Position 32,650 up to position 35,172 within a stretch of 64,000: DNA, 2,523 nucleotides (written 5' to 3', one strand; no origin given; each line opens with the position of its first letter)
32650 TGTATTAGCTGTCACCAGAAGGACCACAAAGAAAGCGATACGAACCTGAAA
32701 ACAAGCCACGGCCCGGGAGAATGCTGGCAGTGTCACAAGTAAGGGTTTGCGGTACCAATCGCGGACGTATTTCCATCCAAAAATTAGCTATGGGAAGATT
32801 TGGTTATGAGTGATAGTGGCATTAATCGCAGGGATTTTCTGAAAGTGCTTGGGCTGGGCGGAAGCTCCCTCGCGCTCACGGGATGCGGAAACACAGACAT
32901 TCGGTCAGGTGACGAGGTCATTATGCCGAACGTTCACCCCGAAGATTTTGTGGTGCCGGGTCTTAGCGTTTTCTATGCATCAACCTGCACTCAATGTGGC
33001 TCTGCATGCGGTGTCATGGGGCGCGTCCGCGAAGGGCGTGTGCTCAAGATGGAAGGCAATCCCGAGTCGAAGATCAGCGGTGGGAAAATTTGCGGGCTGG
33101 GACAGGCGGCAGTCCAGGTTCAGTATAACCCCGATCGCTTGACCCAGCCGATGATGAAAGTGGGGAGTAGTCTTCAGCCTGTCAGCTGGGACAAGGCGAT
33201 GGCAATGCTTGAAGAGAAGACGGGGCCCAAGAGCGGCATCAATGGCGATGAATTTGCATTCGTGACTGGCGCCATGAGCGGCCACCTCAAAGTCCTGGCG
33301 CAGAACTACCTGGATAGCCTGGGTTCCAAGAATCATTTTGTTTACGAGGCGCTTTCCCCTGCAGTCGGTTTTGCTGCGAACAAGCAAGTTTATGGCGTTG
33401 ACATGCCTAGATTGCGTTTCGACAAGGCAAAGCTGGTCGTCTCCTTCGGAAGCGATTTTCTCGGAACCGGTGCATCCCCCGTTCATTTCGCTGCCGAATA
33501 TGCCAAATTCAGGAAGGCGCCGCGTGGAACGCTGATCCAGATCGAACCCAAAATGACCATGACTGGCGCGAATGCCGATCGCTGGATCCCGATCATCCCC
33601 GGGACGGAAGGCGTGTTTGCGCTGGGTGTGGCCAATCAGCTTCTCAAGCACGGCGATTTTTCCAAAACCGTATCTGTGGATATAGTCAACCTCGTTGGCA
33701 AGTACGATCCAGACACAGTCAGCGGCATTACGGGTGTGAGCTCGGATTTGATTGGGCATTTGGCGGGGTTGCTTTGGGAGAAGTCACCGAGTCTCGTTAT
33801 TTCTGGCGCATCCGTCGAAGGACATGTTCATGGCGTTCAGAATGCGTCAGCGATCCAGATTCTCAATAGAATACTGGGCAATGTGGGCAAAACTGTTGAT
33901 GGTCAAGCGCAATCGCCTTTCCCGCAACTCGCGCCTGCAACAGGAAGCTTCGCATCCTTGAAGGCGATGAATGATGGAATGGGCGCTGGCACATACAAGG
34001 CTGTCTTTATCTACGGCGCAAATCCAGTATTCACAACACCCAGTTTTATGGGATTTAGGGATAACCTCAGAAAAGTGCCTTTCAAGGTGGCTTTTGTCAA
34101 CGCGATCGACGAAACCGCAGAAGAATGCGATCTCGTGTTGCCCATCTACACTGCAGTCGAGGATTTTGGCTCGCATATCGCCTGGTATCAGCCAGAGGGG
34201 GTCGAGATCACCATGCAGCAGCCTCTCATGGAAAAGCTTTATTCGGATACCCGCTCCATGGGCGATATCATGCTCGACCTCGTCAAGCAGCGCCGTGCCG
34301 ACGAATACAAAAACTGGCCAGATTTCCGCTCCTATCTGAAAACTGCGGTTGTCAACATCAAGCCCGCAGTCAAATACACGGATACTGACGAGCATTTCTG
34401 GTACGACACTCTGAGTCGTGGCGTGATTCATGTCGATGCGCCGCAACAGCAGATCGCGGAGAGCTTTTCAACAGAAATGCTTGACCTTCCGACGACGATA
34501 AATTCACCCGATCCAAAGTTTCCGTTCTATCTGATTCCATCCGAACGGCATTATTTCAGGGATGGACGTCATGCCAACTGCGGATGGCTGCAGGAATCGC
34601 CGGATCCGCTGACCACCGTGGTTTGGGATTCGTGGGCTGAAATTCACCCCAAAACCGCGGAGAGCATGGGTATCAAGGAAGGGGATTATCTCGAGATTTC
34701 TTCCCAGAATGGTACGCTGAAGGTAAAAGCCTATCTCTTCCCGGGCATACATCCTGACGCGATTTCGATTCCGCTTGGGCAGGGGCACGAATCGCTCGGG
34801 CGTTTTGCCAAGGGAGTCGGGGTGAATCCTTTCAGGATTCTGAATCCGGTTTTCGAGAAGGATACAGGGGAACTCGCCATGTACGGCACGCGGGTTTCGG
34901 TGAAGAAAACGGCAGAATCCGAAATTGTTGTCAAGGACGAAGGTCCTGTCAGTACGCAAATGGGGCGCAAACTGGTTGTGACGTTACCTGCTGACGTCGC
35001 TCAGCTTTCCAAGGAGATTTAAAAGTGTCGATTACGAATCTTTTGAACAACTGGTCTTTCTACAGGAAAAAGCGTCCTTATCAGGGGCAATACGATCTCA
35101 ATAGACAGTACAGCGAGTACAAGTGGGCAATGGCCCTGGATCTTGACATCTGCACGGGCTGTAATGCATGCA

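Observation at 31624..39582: Lower-GC island carrying a complete Alternative Complex III cluster (actA-B1-B2-C-D-E-F) wedged between scpB and a B12 riboswitch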

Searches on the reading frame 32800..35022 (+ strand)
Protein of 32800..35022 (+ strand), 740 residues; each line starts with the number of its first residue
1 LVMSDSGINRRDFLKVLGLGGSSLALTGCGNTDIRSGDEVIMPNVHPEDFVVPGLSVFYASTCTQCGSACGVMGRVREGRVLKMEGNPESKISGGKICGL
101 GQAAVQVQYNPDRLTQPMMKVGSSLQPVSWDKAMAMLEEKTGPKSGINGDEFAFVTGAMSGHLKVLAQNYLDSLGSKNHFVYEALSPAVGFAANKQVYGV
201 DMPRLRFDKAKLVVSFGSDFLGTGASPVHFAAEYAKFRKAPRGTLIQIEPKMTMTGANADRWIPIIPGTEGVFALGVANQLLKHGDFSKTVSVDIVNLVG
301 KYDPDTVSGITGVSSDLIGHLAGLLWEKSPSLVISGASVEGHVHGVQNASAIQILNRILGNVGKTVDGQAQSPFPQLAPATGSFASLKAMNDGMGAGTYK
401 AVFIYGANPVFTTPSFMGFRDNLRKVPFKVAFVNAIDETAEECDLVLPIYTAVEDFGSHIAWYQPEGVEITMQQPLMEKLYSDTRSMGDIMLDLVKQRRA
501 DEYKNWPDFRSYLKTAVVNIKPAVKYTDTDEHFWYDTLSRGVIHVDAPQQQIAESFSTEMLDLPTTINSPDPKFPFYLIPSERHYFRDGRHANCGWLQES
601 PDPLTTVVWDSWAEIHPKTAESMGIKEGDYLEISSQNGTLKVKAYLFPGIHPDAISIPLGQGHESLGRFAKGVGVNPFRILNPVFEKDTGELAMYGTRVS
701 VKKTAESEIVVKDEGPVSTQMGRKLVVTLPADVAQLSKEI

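Call 3: search_protein_families(library=pfam, proteins=[window:32800-35022:+])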
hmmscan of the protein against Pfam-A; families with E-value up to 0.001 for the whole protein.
window:32800-35022:+ (740 aa): 4 families
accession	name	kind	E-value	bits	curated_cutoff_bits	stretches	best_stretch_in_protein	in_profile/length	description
PF00384.28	Molybdopterin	-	1.3e-23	84.1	24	1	113-457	1-318/353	Molybdopterin oxidoreductase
PF04879.21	Molybdop_Fe4S4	-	7.3e-12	45.5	22.7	1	59-110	4-55/55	Molybdopterin oxidoreductase Fe4S4 domain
PF01568.27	Molydop_binding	-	1.8e-11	44.4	26.8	1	611-676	30-90/110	Molydopterin dinucleotide binding domain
PF04014.23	MazE_antitoxin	-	0.00013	22.3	24.7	0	620-643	17-41/48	Antidote-toxin recognition MazE, bacterial antitoxin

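Call 4: search_protein_families(library=ncbifam, proteins=[window:32800-35022:+])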
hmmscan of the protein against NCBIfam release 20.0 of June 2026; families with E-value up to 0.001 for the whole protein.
window:32800-35022:+ (740 aa): 21 families
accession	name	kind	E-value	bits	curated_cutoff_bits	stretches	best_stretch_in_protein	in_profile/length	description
NF041783.2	mnquin_red_QrcB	equivalog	1.4e-81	274.7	440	1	57-703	51-694/695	menaquinone reductase molybdopterin-binding-like subunit QrcB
NF012032.0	PRK15488.1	equivalog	1e-48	165.9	694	2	8-364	3-357/759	thiosulfate reductase PhsA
NF041714.1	arsenate_red_ArrA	equivalog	2.5e-42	145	1600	2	44-294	36-294/848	arsenate respiratory reductase molybdopterin-containing subunit ArrA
TIGR01591.1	Fdh-alpha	equivalog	3.1e-42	144.5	666.25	2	62-368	2-317/672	formate dehydrogenase subunit alpha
TIGR02166.1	dmsA_ynfE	subfamily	3.9e-30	104.6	777.7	1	8-284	1-287/794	DMSO/selenate family reductase complex A subunit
NF047855.1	AssmNtatRedNasC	equivalog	4.7e-30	104.5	1100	3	60-368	22-342/708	assimilatory nitrate reductase catalytic subunit NasC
TIGR03479.1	DMSO_red_II_alp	subfamily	3.8e-18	65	984.75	2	60-289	60-300/913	molybdopterin-dependent oxidoreductase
NF041884.1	selenate_YnfF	exception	8.3e-18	63.6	1650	1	57-283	45-286/798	selenate/tellurate reductase subunit YnfF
TIGR01553.1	formate-DH-alph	equivalog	1.2e-17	63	814.2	1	8-289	2-297/1009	formate dehydrogenase-N subunit alpha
NF041885.1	selenate_YnfE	exception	5.2e-17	60.9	1675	1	7-283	2-293/805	selenate/tellurate reductase subunit YnfE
NF041513.1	formate_DH_Act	exception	1.2e-15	56.4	1400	2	60-139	44-125/1067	formate dehydrogenase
NF011566.1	PRK14990.1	exception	4.5e-15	54.7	1600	1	8-282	14-305/814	dimethylsulfoxide reductase subunit A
NF010055.0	PRK13532.1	equivalog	9.9e-13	47.2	904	1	61-144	45-135/830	nitrate reductase catalytic subunit NapA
TIGR01973.1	NuoG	equivalog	1.9e-12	46.8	470.05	1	59-461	215-578/606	NADH-quinone oxidoreductase subunit NuoG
NF041323.1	Nitr_red_NasA_Halo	equivalog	3.3e-12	45.8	1000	1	65-365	2-308/673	assimilatory nitrate reductase NasA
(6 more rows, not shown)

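Call 7: find_related_loci(query=window:32800-35022:+, collection=genome_contigs, flank=10000)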
Query window:32800-35022:+ (740 aa) in genome_contigs; peptide patterns used: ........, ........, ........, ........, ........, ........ (x = any residue, [..] = any of these).
58 stretches matched a pattern; 29 encode a relative of the query (tblastn E <= 1e-3); 27 distinct loci.
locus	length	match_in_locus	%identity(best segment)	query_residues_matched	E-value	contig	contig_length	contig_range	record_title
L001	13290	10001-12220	91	1-740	0e+0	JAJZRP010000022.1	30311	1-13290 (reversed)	MAG: Proteobacteria bacterium isolate SKS1.bin95 NODE_2618_length_30311_cov_19.446926, whole genome shotgun sequence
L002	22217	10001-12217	84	2-740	0e+0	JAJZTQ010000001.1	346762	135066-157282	MAG: Proteobacteria bacterium isolate SKS3.bin83 NODE_17_length_346762_cov_37.031549, whole genome shotgun sequence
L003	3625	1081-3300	81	1-740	0e+0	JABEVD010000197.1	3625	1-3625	MAG: Burkholderiales bacterium isolate MAG 21 k99_1446105, whole genome shotgun sequence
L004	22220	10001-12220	81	1-740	0e+0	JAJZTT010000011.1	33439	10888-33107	MAG: Proteobacteria bacterium isolate SKS3.bin88 NODE_1862_length_33439_cov_1.805205, whole genome shotgun sequence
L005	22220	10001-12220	83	1-740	0e+0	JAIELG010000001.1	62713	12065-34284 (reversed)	MAG: Burkholderiales bacterium isolate co.spades.CONCOCT.1kb_034 c_000000000094, whole genome shotgun sequence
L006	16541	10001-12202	59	8-740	0e+0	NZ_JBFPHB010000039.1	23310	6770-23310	MAG: Leptothrix ochracea isolate DE1.021 NODE_356_length_23310_cov_31_906958, whole genome shotgun sequence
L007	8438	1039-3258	57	6-740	0e+0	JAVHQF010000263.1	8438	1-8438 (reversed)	MAG: Sideroxydans sp. isolate WB02no21_52_32 NODE_5176_length_8438_cov_18_467255, whole genome shotgun sequence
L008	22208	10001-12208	56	3-739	0e+0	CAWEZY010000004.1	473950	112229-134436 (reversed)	MAG: uncultured Gammaproteobacteria bacterium isolate MFD00991.bin.2.73 genome assembly, contig: contig_22460, whole gen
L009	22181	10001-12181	58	18-739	0e+0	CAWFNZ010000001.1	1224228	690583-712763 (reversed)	MAG: uncultured Alphaproteobacteria bacterium isolate MFD06085.bin.1.7 genome assembly, contig: contig_14078, whole geno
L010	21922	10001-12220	87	1-740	0e+0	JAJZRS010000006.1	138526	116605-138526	MAG: Proteobacteria bacterium isolate SKS3.bin101 NODE_151_length_138526_cov_21.350147, whole genome shotgun sequence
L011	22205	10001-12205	55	3-739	0e+0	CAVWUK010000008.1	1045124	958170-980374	MAG: uncultured Gammaproteobacteria bacterium isolate MFD01716.bin.1.60 genome assembly, contig: contig_43998, whole gen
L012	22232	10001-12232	60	6-740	0e+0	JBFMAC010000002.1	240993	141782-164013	MAG: Pseudomonadota bacterium isolate MAG128 MAG128_2, whole genome shotgun sequence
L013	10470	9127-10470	85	2-449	0e+0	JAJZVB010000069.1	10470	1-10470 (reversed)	MAG: Proteobacteria bacterium isolate SKS4.bin81 NODE_9887_length_10470_cov_2.539302, whole genome shotgun sequence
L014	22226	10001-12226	52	3-740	0e+0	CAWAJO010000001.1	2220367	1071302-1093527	MAG: uncultured beta proteobacterium isolate MFD02416.bin.1.48 genome assembly, contig: contig_21443, whole genome shotg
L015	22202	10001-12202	47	1-733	0e+0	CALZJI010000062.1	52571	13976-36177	MAG: uncultured Chromatiaceae bacterium isolate FCS_M_Gamma_042 genome assembly, contig: k121_105191, whole genome shotg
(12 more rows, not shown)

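Call 28: search_solved_structures(query=window:32800-35022:+, max_evalue=0.00001, show_alignments=2)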
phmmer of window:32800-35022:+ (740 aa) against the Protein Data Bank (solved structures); distinct sequences matched with E-value up to 0.00001: 41.
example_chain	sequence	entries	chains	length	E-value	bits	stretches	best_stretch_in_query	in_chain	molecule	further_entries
8k9e_B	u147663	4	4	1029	1.2e-43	152.7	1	5-622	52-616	Fe-S-cluster-containing hydrogenase components 1-like protein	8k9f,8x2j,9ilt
6lod_B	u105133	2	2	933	4.2e-42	147.5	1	36-682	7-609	Fe-S-cluster-containing hydrogenase components 1-like protein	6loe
6f0k_B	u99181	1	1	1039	1.1e-40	142.9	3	5-281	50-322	Fe-S-cluster-containing hydrogenase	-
6cz7_A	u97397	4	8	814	1.2e-39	139.4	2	54-296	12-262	ArrA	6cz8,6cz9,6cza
6btm_B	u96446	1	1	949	7.4e-28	100.4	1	43-268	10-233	Alternative Complex III subunit B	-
7qv7_S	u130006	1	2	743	9.6e-23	83.5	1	60-365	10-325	Hydrogen dependent carbon dioxide reductase subunit FdhF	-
2vpw_A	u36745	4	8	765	4.6e-21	77.9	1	9-374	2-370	THIOSULFATE REDUCTASE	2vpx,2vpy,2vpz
9t1s_L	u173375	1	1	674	9e-21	77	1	59-368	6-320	formate dehydrogenase (coenzyme F420)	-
9vap_A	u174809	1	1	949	2.1e-20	75.8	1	7-368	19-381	Formate dehydrogenase molybdopterin-binding subunit FdhA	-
7bkb_D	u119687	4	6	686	7.5e-19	70.6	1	58-365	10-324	Formate dehydrogenase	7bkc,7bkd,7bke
2jim_A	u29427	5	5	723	3.7e-16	61.7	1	61-278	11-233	PERIPLASMIC NITRATE REDUCTASE | PROTEIN (PERIPLASMIC NITRATE REDUCTASE)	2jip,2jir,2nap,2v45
2jio_A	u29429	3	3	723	1.8e-15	59.4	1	61-278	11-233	PERIPLASMIC NITRATE REDUCTASE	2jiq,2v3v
8cm7_A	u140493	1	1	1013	4.3e-14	54.9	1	60-282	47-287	Formate dehydrogenase, alpha subunit, selenocysteine-containing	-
8rcg_A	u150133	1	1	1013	6.9e-14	54.2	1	60-282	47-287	Formate dehydrogenase, alpha subunit, selenocysteine-containing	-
8cm4_A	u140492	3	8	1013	1.1e-13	53.5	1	60-282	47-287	Formate dehydrogenase, alpha subunit, selenocysteine-containing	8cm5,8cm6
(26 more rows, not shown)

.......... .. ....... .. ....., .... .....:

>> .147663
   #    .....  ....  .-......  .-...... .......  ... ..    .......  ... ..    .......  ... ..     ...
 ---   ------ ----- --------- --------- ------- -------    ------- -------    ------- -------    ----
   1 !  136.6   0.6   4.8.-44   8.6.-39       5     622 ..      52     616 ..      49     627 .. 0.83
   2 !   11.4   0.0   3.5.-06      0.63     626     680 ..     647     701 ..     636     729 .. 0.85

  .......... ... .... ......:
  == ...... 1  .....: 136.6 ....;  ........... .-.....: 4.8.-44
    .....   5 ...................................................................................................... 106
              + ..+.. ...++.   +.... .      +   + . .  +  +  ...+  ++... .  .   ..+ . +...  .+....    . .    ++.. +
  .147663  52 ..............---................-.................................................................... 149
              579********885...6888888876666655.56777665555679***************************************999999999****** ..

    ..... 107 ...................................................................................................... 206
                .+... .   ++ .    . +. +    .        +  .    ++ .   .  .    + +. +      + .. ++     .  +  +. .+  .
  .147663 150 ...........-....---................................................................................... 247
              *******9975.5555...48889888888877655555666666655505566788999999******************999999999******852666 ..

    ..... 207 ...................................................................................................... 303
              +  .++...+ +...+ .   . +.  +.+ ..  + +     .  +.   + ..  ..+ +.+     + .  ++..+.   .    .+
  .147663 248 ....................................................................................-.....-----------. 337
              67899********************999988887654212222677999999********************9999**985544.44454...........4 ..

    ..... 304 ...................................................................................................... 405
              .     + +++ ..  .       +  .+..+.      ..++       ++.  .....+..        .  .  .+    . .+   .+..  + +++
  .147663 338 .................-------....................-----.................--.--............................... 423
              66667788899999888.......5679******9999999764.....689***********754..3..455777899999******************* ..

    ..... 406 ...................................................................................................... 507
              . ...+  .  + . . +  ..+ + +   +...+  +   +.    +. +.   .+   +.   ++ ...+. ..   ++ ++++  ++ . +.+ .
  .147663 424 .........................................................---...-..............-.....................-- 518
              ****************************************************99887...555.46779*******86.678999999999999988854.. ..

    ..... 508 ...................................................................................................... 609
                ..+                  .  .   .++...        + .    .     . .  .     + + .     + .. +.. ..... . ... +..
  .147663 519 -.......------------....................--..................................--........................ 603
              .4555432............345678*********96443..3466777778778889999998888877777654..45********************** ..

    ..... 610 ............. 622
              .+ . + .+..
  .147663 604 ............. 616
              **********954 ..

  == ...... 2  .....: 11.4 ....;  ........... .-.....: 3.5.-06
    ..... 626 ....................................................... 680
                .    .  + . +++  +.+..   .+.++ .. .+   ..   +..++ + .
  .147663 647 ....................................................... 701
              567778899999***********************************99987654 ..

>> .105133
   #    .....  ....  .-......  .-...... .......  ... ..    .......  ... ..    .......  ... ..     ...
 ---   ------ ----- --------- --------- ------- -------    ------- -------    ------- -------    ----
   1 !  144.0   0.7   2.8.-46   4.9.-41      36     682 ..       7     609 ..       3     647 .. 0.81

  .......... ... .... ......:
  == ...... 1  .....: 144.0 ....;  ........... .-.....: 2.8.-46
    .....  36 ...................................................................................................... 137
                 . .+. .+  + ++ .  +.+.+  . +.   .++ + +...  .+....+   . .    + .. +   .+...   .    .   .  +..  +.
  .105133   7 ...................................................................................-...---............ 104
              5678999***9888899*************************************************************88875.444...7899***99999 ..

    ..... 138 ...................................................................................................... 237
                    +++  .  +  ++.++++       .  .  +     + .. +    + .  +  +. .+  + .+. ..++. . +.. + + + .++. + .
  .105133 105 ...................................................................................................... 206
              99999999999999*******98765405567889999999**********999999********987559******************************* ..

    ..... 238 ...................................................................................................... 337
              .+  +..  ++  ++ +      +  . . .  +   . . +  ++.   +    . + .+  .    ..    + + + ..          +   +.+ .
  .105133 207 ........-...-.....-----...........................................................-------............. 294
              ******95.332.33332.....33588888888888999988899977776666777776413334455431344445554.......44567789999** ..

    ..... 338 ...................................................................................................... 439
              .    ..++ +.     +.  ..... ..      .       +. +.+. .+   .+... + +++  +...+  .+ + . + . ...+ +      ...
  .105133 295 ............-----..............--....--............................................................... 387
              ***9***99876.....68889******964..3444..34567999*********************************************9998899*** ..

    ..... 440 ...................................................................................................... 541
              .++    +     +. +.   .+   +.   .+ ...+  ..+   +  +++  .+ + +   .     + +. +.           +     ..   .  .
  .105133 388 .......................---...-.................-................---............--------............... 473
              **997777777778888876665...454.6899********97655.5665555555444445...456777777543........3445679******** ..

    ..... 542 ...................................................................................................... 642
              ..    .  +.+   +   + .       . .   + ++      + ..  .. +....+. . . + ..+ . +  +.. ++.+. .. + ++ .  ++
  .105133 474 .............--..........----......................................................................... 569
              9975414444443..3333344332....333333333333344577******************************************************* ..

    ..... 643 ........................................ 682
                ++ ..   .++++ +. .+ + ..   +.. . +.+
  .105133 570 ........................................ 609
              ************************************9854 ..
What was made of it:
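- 32800..35022 (+): actB1: Tat-exported MopB-fold subunit (probable start ATG 32806). Lipobox Cys29 and the CX2CX3CX27C motif (C63, C66, C70, C98) are invariant across the family. No conserved Mo ligand. ACIII chain B N-terminal half, E = 1.2e-43 (call 28).
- On Alternative Complex III (Act): The solved ActB proteins have non-cysteine residues at these positions (call 28).
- It scores almost as well against ArrA (E = 1.2e-39) as against ACIII ActB (call 28).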

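Call 63: search_protein_families(library=pfam, proteins=[L004:17431-20190:-, L004:16754-18409:-, L004:21134-21985:+, L004:20146-20499:+, L005:17035-19008:+, L005:18914-19885:+, L005:19942-20901:+], max_evalue=0.0001)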
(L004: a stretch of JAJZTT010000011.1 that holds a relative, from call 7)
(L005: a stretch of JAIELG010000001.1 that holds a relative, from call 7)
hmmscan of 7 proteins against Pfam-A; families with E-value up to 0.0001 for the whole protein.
L004:17431-20190:- (919 aa): 5 families
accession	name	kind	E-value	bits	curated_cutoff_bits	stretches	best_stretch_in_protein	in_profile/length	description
PF02702.23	KdpD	-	2.7e-96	321.4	26.1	1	61-270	1-210/210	Osmosensitive K+ channel His kinase sensor domain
PF13493.11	DUF4118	-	2e-32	111.6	28.4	1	433-539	1-107/107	Domain of unknown function (DUF4118)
PF02518.31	HATPase_c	-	5.4e-24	85.2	26.4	1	803-909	2-110/111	Histidine kinase-, DNA gyrase B-, and HSP90-like ATPase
PF00512.31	HisKA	-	1.5e-16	60.6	26.9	1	692-758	2-66/66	His Kinase A (phospho-acceptor) domain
PF13492.12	GAF_3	-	1.5e-13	51.7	27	1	560-672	3-129/129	GAF domain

L004:16754-18409:- (551 aa): 2 families
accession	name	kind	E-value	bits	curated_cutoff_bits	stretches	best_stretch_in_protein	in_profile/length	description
PF00072.30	Response_reg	-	7.1e-30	103.9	30.2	1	329-438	1-111/111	Response regulator receiver domain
PF00486.34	Trans_reg_C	-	5.6e-21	74.8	26.2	1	472-548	1-77/77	Transcriptional regulatory protein, C terminal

L004:21134-21985:+ (283 aa): 4 families
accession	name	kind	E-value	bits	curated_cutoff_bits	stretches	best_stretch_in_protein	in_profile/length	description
PF01797.21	Y1_Tnp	-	5.2e-10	39.9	23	1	15-120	8-118/121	Transposase IS200 like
PF00356.27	LacI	-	6.3e-06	26.3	27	1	260-282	1-23/46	Bacterial regulatory proteins, lacI family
PF13936.12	HTH_38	-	1.1e-05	25.5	27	1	256-280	18-42/44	Helix-turn-helix domain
PF01381.28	HTH_3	-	4.3e-05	23.9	23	1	250-283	1-34/55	Helix-turn-helix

L004:20146-20499:+ (117 aa): 0 families

L005:17035-19008:+ (657 aa): 3 families
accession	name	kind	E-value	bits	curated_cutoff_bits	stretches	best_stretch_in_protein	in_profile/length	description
PF00593.30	TonB_dep_Rec_b-barrel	-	2.1e-37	130.4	27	1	203-619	57-436/436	TonB dependent receptor-like, beta-barrel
PF07715.20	Plug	-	3.1e-24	86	23.9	1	39-146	3-107/107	TonB-dependent Receptor Plug Domain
PF14905.12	OMP_b-brl_3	-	4.7e-05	23.1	27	0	453-654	213-408/408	Outer membrane protein beta-barrel family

L005:18914-19885:+ (323 aa): 1 family
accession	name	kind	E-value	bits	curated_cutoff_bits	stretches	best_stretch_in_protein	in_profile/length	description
PF01497.23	Peripla_BP_2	-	1.4e-24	87.3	27.5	1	70-289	1-234/235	Periplasmic binding protein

L005:19942-20901:+ (319 aa): 2 families
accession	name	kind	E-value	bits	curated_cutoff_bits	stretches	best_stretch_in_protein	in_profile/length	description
PF12801.12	Fer4_5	-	3.4e-13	49.8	22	1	65-108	4-47/48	4Fe-4S binding domain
PF13746.11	Fer4_18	-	6.6e-11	42.8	27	1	226-280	58-112/114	4Fe-4S dicluster domain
